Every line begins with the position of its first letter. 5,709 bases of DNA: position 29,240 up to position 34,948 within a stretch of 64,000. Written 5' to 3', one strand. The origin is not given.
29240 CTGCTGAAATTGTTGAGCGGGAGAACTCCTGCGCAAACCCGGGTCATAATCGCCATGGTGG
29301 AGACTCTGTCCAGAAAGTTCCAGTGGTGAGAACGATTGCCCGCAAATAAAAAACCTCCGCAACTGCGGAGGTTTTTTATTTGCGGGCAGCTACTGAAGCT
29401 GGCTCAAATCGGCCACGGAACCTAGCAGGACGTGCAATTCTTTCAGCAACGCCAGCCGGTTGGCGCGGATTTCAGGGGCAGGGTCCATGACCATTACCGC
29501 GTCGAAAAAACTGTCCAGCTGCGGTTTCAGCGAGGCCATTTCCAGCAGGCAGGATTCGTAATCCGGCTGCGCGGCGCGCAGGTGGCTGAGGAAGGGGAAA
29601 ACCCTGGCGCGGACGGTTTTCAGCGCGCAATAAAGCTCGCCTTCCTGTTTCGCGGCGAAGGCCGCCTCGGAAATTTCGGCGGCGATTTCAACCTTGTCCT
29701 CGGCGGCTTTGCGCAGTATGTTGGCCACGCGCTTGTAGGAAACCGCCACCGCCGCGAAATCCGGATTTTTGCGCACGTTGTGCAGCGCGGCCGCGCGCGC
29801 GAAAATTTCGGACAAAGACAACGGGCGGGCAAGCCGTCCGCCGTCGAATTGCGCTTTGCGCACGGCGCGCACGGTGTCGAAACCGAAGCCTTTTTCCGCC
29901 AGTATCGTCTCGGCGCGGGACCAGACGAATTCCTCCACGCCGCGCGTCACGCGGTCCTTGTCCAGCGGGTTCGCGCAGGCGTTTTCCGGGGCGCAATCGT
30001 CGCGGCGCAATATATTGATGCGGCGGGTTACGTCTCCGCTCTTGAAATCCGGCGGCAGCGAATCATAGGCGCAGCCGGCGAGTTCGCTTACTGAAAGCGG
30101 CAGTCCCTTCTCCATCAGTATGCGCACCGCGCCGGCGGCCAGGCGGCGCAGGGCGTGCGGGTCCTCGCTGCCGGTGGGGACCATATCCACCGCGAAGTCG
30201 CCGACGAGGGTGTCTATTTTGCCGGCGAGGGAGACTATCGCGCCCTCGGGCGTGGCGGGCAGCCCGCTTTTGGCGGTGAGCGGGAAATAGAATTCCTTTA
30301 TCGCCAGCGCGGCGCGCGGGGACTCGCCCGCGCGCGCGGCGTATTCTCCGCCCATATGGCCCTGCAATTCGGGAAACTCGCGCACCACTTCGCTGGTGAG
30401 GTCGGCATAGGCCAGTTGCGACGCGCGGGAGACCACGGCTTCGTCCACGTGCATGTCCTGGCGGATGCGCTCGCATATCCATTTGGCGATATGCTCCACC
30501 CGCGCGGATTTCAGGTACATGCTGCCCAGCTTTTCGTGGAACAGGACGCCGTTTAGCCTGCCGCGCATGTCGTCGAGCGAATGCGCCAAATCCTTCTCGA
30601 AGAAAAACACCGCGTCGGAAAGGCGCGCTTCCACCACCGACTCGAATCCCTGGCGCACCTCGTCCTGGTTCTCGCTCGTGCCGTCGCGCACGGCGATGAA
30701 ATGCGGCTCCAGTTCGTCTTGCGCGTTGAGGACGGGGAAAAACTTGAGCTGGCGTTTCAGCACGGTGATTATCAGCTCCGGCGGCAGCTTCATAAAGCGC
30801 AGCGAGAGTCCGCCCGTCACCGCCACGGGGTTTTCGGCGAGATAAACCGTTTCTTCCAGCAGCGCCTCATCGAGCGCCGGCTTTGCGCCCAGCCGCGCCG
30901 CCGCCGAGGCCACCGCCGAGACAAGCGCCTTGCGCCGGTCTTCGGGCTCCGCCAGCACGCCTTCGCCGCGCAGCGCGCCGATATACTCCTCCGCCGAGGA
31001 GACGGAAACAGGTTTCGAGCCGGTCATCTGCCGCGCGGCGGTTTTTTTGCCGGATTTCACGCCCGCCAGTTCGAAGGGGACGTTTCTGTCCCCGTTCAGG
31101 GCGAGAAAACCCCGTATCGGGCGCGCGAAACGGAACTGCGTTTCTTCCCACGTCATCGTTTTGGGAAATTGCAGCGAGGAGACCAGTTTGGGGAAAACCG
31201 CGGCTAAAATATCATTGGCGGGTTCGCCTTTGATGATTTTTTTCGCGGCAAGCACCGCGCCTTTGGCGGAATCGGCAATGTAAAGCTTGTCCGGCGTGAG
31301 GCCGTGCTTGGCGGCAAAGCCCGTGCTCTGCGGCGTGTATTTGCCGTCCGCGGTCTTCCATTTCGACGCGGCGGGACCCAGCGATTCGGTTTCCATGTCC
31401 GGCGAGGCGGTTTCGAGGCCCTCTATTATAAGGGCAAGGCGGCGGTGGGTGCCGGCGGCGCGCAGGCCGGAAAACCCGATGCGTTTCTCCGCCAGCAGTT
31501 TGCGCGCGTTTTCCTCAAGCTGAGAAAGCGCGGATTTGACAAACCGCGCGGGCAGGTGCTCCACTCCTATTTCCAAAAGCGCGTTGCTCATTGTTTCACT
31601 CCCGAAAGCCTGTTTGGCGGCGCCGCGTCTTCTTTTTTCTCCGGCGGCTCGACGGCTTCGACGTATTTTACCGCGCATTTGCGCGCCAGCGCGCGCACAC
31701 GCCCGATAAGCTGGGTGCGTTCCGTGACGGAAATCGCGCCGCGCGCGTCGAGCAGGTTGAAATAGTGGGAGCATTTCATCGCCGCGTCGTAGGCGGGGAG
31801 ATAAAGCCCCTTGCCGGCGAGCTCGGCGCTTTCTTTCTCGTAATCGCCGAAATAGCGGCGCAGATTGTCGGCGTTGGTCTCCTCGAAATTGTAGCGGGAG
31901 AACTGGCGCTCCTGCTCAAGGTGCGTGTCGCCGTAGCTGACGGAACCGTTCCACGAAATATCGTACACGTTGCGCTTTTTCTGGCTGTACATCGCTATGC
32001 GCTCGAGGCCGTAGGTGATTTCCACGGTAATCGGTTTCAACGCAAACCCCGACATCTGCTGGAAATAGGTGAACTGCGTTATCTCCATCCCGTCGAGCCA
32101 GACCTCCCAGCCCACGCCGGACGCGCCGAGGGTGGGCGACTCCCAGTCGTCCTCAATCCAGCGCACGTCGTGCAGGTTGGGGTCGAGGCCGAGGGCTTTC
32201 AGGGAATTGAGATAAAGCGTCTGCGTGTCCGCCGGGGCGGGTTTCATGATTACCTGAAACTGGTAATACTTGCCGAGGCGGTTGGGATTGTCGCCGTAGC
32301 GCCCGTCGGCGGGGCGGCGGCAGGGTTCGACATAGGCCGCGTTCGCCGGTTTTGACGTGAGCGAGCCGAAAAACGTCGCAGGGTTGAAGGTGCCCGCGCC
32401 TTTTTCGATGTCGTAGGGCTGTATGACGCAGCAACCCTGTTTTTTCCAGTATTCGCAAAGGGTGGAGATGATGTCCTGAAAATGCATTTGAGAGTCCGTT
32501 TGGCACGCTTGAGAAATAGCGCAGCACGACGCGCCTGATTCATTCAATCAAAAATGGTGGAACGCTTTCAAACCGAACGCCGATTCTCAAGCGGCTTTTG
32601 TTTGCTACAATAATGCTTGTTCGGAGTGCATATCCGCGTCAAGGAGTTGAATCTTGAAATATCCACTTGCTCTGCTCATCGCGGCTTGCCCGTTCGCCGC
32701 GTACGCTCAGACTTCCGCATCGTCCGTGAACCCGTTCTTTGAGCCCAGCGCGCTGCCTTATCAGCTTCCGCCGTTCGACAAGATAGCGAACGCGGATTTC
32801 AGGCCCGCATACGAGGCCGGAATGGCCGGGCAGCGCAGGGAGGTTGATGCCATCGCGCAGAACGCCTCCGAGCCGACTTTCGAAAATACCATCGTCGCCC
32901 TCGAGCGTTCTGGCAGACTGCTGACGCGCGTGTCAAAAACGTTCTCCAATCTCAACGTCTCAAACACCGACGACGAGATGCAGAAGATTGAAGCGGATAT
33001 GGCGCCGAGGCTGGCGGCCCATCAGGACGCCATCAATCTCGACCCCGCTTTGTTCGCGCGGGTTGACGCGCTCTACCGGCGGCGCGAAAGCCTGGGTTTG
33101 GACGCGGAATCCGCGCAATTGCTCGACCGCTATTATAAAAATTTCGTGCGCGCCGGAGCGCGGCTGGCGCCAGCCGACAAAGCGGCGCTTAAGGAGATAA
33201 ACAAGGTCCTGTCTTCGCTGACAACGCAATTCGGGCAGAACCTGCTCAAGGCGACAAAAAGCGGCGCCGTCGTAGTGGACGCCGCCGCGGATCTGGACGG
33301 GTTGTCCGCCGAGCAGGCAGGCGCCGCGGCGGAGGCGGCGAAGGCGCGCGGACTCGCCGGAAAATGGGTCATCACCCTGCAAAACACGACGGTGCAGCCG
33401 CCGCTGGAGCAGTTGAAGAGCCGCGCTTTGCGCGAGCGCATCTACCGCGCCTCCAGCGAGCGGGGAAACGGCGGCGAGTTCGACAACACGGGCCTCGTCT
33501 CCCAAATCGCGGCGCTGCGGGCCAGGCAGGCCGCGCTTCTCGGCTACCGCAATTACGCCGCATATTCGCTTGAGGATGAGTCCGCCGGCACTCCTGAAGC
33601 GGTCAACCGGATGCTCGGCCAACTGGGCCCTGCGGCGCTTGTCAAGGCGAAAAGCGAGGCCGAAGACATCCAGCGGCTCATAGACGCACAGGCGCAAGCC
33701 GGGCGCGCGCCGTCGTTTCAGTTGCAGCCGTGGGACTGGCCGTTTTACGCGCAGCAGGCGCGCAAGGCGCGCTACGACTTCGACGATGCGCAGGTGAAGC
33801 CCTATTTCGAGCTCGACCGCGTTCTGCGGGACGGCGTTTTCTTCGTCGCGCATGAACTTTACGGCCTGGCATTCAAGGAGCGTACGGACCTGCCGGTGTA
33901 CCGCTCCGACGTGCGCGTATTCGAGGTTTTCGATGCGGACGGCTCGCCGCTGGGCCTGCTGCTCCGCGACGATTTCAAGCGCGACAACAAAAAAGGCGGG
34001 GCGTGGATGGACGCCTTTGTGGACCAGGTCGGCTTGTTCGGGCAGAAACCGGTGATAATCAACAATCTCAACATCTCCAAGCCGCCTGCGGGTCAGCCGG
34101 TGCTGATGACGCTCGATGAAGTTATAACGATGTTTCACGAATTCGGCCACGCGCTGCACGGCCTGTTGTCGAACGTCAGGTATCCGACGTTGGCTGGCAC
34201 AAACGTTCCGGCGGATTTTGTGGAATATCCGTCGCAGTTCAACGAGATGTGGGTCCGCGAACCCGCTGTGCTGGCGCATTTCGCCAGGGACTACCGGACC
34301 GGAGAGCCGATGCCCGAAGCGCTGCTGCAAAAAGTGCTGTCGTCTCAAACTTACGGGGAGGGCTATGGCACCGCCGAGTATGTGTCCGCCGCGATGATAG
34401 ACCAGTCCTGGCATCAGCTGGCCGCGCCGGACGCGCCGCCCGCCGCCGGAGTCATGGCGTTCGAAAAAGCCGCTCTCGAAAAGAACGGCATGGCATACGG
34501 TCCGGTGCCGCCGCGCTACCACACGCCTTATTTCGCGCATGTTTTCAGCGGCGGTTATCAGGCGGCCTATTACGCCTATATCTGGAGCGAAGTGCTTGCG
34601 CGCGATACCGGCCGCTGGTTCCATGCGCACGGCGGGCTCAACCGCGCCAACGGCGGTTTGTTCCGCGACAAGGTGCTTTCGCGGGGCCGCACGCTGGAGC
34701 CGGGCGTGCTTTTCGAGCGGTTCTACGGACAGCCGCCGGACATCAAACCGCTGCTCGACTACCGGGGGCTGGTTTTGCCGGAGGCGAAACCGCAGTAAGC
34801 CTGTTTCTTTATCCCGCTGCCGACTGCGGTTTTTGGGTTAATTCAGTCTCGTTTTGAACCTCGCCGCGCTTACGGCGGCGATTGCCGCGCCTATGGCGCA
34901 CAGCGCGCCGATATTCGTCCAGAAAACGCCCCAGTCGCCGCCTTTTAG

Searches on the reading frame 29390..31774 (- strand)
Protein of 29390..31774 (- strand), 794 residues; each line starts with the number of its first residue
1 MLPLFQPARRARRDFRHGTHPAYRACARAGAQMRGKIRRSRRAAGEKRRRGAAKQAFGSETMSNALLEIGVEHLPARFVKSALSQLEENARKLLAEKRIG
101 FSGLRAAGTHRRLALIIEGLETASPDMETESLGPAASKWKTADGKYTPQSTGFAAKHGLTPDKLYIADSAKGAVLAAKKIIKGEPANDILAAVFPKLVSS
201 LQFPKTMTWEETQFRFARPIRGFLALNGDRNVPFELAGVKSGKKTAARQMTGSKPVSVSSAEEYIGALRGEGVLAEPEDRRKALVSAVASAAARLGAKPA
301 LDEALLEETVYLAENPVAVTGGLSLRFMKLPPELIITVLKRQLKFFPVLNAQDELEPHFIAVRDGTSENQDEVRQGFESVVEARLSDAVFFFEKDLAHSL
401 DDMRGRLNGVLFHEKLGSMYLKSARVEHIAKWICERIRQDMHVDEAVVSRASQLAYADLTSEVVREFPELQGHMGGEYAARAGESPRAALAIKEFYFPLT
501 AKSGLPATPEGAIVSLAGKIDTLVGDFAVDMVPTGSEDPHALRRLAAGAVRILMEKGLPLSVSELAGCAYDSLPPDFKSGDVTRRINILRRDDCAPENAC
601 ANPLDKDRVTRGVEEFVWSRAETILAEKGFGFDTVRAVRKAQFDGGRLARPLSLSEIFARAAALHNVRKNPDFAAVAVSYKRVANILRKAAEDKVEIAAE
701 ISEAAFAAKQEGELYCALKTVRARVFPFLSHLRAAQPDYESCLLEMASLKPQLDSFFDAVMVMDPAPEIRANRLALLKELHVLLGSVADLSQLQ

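Call 58: search_protein_families(library=pfam, proteins=[window:29390-31774:-], max_evalue=0.00001)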
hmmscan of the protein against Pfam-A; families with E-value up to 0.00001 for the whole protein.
window:29390-31774:- (794 aa): 2 families
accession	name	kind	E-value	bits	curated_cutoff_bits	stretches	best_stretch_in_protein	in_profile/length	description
PF02092.22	tRNA_synt_2f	-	6.7e-167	557.1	29.2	1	66-638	2-534/536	Glycyl-tRNA synthetase beta subunit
PF05746.21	DALR_1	-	8.4e-07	29.5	22.3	1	679-784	4-102/117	DALR anticodon binding domain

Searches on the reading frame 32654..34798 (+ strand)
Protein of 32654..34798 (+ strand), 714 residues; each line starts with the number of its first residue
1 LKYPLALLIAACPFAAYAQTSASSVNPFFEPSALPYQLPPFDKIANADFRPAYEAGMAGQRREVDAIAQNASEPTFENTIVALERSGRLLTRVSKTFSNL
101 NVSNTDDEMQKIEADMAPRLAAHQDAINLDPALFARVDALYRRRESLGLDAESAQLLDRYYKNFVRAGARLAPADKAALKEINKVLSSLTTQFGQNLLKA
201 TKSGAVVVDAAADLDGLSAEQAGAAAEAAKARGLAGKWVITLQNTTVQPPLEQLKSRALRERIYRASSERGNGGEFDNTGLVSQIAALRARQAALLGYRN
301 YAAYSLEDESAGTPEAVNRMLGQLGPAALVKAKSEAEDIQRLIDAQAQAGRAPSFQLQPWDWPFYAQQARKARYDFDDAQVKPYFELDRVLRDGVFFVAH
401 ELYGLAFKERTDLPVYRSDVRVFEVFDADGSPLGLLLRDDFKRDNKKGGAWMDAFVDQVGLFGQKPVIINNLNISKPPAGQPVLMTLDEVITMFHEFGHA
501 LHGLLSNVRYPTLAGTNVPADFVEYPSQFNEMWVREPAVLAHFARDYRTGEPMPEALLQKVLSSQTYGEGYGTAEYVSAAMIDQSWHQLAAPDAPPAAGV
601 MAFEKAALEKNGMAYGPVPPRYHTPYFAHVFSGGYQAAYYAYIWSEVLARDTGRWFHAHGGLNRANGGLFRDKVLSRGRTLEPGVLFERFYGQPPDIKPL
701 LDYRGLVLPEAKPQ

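Call 58: search_protein_families(library=pfam, proteins=[window:32654-34798:+], max_evalue=0.00001)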
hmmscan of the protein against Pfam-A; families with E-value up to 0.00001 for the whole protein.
window:32654-34798:+ (714 aa): 1 family
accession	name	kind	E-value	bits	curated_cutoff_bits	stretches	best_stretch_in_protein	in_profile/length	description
PF01432.26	Peptidase_M3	-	7.5e-118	395.2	27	1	253-703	4-454/457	Peptidase family M3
